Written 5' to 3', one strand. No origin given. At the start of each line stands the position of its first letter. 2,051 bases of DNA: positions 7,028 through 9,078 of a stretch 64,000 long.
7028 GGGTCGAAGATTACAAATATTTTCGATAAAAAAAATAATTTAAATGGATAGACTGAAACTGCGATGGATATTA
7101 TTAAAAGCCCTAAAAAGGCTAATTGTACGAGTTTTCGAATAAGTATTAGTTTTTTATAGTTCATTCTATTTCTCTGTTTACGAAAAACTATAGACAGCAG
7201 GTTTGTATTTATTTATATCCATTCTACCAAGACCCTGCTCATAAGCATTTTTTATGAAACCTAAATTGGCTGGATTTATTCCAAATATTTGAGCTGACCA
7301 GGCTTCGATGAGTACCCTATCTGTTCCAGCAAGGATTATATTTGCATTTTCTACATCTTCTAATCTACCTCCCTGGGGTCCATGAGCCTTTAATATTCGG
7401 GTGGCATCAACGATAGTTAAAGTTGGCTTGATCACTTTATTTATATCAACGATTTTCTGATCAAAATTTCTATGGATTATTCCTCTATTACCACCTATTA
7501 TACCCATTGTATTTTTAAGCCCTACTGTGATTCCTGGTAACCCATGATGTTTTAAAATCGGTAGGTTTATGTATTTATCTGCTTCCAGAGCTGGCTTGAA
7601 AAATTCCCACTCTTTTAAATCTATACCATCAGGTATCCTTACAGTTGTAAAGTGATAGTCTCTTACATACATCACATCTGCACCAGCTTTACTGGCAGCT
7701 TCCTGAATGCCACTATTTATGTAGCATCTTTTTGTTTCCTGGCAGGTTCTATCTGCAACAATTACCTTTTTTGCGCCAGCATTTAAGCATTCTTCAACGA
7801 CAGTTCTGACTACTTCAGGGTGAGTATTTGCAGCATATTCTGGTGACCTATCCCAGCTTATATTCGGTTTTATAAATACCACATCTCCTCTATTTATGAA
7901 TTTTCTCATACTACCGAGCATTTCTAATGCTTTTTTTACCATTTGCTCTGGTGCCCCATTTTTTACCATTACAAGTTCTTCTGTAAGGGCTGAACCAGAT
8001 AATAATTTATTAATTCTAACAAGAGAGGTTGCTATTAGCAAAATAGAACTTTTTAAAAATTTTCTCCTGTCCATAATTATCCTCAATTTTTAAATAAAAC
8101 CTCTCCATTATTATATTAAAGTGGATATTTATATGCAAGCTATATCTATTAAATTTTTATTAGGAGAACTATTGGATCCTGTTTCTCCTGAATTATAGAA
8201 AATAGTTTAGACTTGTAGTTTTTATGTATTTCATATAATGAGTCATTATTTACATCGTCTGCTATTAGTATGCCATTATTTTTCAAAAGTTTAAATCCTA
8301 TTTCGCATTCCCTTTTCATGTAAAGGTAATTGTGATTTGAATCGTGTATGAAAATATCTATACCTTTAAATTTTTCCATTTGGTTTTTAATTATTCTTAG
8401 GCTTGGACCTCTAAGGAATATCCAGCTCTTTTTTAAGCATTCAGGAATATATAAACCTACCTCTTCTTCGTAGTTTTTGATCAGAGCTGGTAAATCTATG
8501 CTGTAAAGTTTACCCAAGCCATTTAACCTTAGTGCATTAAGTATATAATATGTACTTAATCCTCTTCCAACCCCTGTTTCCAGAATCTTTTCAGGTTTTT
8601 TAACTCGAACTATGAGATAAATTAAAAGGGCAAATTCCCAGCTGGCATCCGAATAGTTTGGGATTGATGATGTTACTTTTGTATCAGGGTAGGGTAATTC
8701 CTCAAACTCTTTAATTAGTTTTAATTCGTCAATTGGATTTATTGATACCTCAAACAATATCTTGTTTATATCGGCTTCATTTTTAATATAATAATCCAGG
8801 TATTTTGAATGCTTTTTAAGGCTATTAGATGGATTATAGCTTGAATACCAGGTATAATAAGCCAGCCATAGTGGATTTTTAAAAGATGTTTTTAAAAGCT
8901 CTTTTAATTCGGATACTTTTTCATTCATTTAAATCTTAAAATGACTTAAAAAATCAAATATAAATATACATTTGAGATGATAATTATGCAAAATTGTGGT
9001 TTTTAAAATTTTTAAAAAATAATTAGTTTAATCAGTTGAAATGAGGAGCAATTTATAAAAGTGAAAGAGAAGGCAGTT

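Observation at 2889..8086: Export-signal-bearing AmmeMemoRadiSam system clustered with a Tat-DUF362 protein and a NapH/NapG-like membrane polyferredoxin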

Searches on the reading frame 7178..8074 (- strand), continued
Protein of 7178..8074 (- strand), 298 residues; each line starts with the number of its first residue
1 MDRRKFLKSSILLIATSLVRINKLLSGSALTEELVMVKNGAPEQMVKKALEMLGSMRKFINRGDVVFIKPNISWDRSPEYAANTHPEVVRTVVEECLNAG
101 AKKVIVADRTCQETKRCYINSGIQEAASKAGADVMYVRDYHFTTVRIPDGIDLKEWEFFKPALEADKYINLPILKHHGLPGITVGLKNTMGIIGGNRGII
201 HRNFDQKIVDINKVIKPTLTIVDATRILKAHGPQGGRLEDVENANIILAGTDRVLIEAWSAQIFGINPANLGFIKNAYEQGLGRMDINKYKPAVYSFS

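Call 67: fold_search(model_id=the predicted structure, library=pdb)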
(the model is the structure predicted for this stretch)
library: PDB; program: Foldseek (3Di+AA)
matches with E <= 10: 1418; with E <= 0.001: 19
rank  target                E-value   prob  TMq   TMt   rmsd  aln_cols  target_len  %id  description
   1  8ezf                  6.4e-08  1.00  0.47  0.35   5.9       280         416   14  A tethered niacin-derived pincer complex with a nickel-carbon or sulfite-carbon bond in lactate racemase R98A/R100A vari (released 2023-01-25)
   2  2yjg_A                7.7e-08  1.00  0.44  0.33  10.1       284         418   14  Structure of the lactate racemase apoprotein from Thermoanaerobacterium thermosaccharolyticum (released 2012-05-30)
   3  8ezh                  1.8e-07  1.00  0.47  0.35   4.8       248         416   13  A tethered niacin-derived pincer complex with a nickel-carbon bond in lactate racemase R98A/R100A variant modeled with s (released 2023-01-25)
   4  2yjg_B                3.1e-07  1.00  0.44  0.33  10.0       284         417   14  Structure of the lactate racemase apoprotein from Thermoanaerobacterium thermosaccharolyticum (released 2012-05-30)
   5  7s91                  3.5e-07  1.00  0.50  0.38   5.7       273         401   12  Structure of the malate racemase mar2 apoprotein from Thermoanaerobacterium thermosaccharolyticum at 2.25 angstroms reso (released 2021-10-13)
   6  9q3j_G                3.8e-07  1.00  0.51  0.36   5.1       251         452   14  Structures of LarA-like nickel-pincer nucleotide cofactor-utilizing enzyme with a single catalytic histidine residue f (released 2025-09-17)
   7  6c1w_A                4.5e-07  1.00  0.42  0.30   6.0       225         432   17  A tethered niacin-derived pincer complex with a nickel-carbon or sulfite-carbon bond in lactate racemase (released 2018-03-14)
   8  9q3j_A                7.8e-07  1.00  0.50  0.35   5.3       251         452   15  Structures of LarA-like nickel-pincer nucleotide cofactor-utilizing enzyme with a single catalytic histidine residue f (released 2025-09-17)
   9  5huq_B                9.4e-07  1.00  0.45  0.32   5.6       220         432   14  A tethered niacin-derived pincer complex with a nickel-carbon bond in lactate racemase (released 2016-02-10)
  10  9q3j_H                9.4e-07  1.00  0.50  0.35   5.2       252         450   14  Structures of LarA-like nickel-pincer nucleotide cofactor-utilizing enzyme with a single catalytic histidine residue f (released 2025-09-17)
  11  9q3j_D                1.1e-06  1.00  0.50  0.35   4.9       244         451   14  Structures of LarA-like nickel-pincer nucleotide cofactor-utilizing enzyme with a single catalytic histidine residue f (released 2025-09-17)
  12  9q3j_E                1.1e-06  1.00  0.51  0.36   8.4       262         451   14  Structures of LarA-like nickel-pincer nucleotide cofactor-utilizing enzyme with a single catalytic histidine residue f (released 2025-09-17)
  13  6d6z                  1.7e-06  1.00  0.46  0.36   8.0       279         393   12  Structure of the malate racemase apoprotein from Thermoanaerobacterium thermosaccharolyticum (released 2019-04-24)
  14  5huq_A                2.5e-06  1.00  0.50  0.36   5.3       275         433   13  A tethered niacin-derived pincer complex with a nickel-carbon bond in lactate racemase (released 2016-02-10)
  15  4nar                  2.7e-06  1.00  0.44  0.33   7.1       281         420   12  Crystal Structure of the Q9WYS3 protein from Thermotoga maritima. Northeast Structural Genomics Consortium Target VR152 (released 2013-11-06)
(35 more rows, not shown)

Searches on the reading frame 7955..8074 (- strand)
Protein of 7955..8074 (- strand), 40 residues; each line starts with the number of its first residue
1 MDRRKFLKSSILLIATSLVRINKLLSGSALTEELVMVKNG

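Call 56: search_protein_families(library=pfam, proteins=[window:7955-8074:-], max_evalue=10)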
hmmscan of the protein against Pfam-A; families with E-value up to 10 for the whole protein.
seq(40 aa): 1 family
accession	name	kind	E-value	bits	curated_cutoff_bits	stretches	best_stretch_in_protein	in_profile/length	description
PF10518.14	TAT_signal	-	0.044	14.2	22.7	1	1-17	2-18/21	TAT (twin-arginine translocation) pathway signal sequence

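Call 57: search_protein_families(library=ncbifam, proteins=[window:7955-8074:-], max_evalue=10)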
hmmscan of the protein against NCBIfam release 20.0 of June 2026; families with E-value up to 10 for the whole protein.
seq(40 aa): 0 families

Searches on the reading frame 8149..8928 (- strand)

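Call 3: search_protein_families(library=pfam, proteins=[window:8149-8928:-], max_evalue=0.01)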
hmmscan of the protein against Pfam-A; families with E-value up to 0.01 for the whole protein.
window:8149-8928:- (259 aa): 1 family
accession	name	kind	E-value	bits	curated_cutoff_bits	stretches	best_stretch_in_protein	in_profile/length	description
PF13578.12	Methyltransf_24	-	4.9e-13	50.3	26.3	1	116-226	1-105/105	Methyltransferase domain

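Call 4: search_protein_families(library=ncbifam, proteins=[window:8149-8928:-], max_evalue=0.01)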
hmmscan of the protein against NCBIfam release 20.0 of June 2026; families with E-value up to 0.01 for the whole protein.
window:8149-8928:- (259 aa): 0 families
